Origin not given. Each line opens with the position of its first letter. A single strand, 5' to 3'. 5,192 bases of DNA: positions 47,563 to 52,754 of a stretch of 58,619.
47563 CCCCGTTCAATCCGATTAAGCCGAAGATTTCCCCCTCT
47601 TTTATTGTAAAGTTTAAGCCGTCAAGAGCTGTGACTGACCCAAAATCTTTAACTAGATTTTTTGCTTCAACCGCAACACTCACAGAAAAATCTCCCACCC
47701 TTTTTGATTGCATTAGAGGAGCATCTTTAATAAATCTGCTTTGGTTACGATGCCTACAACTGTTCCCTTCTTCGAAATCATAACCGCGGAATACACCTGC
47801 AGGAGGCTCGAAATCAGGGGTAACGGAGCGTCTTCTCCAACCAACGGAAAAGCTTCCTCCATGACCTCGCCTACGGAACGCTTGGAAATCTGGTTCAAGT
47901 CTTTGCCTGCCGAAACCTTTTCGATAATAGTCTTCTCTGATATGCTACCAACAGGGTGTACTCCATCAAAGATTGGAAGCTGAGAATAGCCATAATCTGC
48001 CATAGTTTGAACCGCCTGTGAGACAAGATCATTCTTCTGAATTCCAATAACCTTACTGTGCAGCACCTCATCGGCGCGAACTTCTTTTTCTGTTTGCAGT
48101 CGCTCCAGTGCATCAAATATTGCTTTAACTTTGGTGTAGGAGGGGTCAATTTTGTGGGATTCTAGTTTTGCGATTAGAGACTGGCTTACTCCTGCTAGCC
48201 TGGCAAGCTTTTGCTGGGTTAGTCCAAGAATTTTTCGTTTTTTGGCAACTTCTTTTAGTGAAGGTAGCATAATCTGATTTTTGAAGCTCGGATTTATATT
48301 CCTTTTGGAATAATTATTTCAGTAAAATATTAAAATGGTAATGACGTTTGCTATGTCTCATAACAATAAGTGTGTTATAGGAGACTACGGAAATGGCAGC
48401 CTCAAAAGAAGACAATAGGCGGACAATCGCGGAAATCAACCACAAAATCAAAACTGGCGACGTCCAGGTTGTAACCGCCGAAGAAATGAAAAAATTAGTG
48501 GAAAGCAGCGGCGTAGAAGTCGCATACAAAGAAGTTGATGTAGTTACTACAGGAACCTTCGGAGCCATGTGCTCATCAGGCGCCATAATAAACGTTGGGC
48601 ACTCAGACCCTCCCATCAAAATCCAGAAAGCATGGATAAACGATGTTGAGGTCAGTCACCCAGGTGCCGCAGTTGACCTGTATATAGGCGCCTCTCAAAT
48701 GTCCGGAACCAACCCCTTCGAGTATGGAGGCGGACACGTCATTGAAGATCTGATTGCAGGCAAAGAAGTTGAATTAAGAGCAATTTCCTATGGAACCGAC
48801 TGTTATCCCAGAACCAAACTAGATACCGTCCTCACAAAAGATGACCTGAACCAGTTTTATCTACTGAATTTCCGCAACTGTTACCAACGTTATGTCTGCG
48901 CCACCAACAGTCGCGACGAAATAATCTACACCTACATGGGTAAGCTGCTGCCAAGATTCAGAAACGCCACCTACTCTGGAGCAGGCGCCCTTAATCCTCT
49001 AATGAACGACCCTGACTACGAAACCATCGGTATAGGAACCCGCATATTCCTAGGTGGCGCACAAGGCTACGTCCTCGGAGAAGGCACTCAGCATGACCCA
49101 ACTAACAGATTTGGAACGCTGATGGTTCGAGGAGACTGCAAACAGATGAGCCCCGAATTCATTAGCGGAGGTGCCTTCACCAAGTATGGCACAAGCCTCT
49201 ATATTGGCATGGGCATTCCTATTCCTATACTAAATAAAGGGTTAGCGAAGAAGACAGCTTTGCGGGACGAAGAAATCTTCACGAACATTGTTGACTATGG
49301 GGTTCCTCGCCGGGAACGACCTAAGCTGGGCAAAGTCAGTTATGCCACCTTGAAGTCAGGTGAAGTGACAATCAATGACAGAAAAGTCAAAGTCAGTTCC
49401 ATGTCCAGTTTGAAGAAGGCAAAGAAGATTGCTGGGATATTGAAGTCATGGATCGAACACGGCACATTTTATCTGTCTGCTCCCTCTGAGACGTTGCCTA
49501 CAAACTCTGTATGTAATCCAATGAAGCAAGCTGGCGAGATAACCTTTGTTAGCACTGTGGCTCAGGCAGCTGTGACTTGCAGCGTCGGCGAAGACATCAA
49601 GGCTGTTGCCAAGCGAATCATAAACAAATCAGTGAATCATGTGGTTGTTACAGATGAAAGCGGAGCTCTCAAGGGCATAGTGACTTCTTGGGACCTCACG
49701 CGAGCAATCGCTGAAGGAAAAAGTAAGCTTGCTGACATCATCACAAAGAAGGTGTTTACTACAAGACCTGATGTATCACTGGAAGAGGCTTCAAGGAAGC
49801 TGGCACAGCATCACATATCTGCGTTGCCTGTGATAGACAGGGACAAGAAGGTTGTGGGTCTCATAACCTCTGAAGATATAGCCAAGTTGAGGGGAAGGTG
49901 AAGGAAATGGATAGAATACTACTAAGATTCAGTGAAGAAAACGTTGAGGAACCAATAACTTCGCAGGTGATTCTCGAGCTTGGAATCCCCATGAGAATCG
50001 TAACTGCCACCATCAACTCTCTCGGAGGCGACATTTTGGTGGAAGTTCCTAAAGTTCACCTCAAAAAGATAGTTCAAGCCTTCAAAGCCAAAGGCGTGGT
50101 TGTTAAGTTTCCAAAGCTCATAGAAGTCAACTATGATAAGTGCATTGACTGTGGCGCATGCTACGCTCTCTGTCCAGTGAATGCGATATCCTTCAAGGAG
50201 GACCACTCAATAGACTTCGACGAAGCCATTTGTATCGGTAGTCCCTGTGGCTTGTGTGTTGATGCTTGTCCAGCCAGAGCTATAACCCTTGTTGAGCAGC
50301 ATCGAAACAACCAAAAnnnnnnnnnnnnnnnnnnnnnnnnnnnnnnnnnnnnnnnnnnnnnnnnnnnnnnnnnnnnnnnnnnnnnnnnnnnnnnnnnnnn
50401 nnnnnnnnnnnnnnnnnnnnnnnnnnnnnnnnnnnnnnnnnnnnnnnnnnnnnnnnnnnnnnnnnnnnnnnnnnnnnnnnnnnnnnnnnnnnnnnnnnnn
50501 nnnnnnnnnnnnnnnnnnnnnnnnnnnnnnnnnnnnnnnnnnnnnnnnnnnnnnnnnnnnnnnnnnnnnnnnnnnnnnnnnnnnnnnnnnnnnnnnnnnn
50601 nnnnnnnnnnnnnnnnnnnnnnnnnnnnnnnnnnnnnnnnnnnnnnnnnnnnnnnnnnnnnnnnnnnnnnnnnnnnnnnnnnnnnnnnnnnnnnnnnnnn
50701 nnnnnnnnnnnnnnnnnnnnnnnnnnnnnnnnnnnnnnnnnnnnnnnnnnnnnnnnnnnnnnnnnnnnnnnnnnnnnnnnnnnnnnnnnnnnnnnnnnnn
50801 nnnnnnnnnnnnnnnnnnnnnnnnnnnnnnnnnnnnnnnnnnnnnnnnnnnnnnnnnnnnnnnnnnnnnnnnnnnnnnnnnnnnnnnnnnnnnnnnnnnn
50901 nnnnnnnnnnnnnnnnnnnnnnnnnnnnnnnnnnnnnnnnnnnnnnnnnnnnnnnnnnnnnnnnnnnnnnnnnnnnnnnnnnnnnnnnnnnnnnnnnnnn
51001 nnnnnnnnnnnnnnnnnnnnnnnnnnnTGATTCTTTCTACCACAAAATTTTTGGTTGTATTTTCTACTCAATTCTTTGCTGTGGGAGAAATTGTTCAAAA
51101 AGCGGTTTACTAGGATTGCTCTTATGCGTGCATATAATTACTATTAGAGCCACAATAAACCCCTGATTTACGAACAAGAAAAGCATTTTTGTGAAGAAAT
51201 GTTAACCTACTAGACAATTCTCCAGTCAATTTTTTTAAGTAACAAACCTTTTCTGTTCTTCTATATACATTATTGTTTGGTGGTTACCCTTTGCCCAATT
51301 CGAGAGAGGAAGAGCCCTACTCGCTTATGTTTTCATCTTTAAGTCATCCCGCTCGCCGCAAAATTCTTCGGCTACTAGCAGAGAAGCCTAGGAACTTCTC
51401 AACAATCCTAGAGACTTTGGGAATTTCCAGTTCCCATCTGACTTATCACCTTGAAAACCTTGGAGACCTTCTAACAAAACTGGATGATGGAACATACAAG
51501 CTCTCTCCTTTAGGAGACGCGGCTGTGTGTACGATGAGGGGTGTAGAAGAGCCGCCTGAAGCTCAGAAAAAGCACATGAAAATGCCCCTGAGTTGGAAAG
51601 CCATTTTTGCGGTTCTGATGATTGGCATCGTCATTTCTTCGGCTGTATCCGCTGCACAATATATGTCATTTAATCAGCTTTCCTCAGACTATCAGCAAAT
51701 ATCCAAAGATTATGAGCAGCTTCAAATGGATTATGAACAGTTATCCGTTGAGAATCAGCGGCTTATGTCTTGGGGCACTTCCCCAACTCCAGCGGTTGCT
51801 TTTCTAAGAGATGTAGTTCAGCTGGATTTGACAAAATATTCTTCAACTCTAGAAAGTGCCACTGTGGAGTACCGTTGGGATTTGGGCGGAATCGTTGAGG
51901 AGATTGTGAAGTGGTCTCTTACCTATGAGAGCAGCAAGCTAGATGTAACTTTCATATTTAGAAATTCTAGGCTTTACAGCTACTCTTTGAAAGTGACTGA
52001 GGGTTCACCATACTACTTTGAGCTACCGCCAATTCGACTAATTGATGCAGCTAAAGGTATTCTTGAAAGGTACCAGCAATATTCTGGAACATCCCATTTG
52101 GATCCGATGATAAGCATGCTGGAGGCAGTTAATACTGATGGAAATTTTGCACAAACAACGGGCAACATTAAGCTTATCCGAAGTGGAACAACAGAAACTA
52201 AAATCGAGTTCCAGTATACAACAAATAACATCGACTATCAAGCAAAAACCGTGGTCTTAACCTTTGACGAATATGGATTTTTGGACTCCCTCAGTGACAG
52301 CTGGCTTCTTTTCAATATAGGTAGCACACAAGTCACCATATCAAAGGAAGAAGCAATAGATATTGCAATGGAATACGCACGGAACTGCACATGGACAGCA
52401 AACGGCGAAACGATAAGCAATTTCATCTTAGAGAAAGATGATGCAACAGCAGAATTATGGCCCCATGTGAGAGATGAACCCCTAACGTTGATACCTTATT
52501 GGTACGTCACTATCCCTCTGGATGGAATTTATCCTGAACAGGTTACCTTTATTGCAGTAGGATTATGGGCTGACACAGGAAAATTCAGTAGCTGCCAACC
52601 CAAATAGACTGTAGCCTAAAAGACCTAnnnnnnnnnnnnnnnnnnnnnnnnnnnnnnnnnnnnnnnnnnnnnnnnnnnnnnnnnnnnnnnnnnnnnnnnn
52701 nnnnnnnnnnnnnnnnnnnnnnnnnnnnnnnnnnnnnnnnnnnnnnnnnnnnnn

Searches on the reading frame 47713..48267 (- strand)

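Call 80: search_protein_families(library=pfam, proteins=[window:47713-48267:-], max_evalue=0.0001)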
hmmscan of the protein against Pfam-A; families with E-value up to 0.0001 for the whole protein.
window:47713-48267:- (184 aa): 4 families
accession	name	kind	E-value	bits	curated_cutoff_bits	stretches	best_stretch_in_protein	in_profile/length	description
PF00571.33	CBS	-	1.6e-13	51.2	24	1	67-118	3-55/57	CBS domain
PF01381.28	HTH_3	-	1e-09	38.7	23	1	8-54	2-48/55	Helix-turn-helix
PF12844.13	HTH_19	-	5.6e-07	29.8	30.2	1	9-51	6-48/64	Helix-turn-helix domain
PF13560.12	HTH_31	-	9.8e-07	29.4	27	1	14-59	13-59/64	Helix-turn-helix domain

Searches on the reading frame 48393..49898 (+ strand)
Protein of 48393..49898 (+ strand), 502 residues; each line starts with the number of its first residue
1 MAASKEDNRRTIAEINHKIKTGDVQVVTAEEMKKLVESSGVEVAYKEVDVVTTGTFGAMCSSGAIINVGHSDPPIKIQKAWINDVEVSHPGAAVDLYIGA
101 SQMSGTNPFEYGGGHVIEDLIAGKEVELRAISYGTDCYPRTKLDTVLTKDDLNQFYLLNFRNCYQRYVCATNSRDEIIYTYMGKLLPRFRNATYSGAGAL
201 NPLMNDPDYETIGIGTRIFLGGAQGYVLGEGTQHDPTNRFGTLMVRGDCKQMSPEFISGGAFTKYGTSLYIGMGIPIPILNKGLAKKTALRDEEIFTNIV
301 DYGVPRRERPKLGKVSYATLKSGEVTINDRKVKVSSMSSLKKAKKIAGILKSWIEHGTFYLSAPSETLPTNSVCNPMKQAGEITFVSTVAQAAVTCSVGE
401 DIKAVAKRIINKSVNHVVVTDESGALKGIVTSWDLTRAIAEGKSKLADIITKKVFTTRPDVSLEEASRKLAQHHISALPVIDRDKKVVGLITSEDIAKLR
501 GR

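Call 80: search_protein_families(library=pfam, proteins=[window:48393-49898:+], max_evalue=0.0001)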
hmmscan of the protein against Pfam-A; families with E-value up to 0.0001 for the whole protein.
window:48393-49898:+ (502 aa): 2 families
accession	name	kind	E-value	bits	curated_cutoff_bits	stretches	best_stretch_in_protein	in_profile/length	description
PF01837.22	HcyBio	-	2.5e-142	474.3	26.2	1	25-361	2-349/349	Homocysteine biosynthesis enzyme, sulfur-incorporation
PF00571.33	CBS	-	6.4e-24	84.5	24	2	447-499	2-54/57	CBS domain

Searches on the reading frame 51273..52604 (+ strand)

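Call 3: search_protein_families(library=pfam, proteins=[window:51273-52604:+], max_evalue=0.01)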
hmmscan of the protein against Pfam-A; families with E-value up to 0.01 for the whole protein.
window:51273-52604:+ (444 aa): 5 families
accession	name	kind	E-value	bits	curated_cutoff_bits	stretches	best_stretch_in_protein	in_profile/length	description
PF24038.1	DUF7347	-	2.8e-08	34.3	27.6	1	19-85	4-74/77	Domain of unknown function (DUF7347)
PF12840.13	HTH_20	-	3.2e-08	33.8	27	1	23-63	1-42/51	Helix-turn-helix domain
PF01022.26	HTH_5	-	2.7e-07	30.8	22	1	26-65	2-41/47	Bacterial regulatory protein, arsR family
PF02183.23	HALZ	-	0.0018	18.8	28.1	1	135-165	2-32/43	Homeobox associated leucine zipper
PF25213.1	HVO_A0261_N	-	0.0047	17.2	35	1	26-91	11-77/86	HVO_A0261 N-terminal domain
